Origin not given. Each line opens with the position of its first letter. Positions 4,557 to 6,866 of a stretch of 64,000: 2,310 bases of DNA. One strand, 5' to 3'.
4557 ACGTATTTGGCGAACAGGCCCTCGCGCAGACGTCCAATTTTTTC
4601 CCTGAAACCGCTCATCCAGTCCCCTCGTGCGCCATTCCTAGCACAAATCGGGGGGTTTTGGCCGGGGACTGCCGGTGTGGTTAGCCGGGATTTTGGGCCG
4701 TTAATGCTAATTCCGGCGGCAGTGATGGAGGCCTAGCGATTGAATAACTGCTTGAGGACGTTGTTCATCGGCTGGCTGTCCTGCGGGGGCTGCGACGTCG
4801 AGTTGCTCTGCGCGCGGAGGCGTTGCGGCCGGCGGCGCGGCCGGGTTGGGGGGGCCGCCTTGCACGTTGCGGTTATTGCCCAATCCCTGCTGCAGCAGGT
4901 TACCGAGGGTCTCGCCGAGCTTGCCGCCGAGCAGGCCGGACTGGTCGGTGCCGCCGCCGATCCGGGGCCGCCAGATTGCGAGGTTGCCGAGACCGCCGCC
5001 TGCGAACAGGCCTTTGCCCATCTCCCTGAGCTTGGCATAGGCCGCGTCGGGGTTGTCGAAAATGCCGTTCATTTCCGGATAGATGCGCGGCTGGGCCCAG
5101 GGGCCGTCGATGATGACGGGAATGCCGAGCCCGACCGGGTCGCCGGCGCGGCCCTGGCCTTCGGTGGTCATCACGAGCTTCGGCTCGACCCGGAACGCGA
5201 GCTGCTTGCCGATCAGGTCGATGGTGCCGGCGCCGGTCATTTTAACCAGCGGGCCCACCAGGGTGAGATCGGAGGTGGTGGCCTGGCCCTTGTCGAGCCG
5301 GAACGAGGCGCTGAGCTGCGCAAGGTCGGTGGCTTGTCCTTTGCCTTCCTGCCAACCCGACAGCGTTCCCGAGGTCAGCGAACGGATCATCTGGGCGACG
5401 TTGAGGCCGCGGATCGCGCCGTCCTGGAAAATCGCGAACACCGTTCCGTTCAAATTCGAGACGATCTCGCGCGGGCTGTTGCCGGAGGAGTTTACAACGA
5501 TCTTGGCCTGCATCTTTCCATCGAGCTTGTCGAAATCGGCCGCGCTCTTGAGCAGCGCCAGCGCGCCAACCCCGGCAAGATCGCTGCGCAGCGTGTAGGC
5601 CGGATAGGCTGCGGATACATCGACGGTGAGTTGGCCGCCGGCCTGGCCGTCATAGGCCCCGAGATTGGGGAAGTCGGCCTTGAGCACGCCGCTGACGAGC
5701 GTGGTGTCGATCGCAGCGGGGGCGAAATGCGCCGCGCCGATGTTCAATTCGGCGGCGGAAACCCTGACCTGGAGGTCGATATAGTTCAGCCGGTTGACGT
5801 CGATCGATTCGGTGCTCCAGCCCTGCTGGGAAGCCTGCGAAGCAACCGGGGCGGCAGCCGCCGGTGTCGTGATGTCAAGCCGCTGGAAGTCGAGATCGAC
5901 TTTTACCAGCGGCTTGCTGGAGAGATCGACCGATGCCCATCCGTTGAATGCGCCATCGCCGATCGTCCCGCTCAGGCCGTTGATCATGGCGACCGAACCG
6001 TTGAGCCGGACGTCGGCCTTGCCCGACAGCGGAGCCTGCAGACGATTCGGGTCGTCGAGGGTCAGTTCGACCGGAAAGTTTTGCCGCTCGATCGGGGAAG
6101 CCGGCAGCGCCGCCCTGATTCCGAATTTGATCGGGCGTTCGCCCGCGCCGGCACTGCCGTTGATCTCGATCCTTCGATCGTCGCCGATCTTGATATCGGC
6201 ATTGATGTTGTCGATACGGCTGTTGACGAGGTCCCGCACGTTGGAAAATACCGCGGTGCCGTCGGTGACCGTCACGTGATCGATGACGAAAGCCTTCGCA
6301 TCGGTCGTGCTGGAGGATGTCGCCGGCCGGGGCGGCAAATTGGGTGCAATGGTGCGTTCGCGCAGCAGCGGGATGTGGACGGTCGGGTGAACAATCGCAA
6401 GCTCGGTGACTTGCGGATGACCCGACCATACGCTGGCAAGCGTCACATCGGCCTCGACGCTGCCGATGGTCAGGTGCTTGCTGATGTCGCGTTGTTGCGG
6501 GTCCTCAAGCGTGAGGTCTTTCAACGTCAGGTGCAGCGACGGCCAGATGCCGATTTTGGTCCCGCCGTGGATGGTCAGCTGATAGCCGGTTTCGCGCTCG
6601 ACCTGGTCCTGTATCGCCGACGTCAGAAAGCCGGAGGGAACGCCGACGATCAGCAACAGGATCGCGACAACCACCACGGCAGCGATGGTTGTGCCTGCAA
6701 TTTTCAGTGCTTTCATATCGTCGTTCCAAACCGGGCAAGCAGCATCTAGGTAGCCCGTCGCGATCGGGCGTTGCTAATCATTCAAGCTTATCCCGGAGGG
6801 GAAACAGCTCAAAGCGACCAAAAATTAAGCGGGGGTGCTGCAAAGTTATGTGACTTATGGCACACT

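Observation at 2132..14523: Candidate self-contained cNMP-Crp envelope/export module: cyclase, AsmA, Crp, RND, OmpA-C and pseudocaspase-TPR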

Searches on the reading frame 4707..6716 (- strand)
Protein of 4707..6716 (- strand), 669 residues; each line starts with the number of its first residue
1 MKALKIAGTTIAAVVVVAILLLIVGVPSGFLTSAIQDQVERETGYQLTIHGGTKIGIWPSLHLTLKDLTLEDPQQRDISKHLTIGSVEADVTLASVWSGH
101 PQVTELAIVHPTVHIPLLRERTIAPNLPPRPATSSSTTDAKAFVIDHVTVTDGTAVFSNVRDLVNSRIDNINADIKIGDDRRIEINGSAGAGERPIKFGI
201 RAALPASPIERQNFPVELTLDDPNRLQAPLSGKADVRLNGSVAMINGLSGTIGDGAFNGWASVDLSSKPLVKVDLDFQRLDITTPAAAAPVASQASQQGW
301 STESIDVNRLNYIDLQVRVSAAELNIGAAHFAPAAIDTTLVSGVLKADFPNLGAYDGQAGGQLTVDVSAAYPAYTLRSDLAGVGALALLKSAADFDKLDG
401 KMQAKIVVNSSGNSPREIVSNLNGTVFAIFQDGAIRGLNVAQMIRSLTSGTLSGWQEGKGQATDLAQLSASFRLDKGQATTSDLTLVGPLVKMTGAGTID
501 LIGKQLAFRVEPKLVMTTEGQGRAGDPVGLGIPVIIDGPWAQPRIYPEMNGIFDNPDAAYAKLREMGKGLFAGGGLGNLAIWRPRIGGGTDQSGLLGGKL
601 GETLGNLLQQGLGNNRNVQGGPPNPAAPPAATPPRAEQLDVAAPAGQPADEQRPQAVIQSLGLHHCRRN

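Call 3: search_protein_families(library=pfam, proteins=[window:4707-6716:-], max_evalue=0.01)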
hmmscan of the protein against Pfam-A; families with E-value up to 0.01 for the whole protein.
window:4707-6716:- (669 aa): 3 families
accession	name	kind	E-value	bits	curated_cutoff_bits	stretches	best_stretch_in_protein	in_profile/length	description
PF05170.20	AsmA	-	1.9e-28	100.1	29.8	2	293-483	419-606/607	AsmA family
PF05359.17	DUF748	-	1.8e-13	49.9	50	1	4-176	15-185/1037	Domain of Unknown Function (DUF748)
PF13116.12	YhdP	-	3.7e-13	48.8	46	2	33-322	41-315/1224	YhdP protein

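Call 6: search_protein_families(library=ncbifam, proteins=[window:4707-6716:-], max_evalue=0.001)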
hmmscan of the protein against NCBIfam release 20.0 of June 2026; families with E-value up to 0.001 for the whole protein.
window:4707-6716:- (669 aa): 2 families
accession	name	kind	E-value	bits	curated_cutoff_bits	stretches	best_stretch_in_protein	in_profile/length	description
NF008091.0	PRK10833.1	equivalog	1.6e-21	76.5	412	1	13-541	12-571/618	outer membrane assembly protein AsmA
TIGR04411.1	T2SS_GspN_Lepto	equivalog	1.8e-10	40.7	50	1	6-103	4-93/280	type II secretion system protein GspN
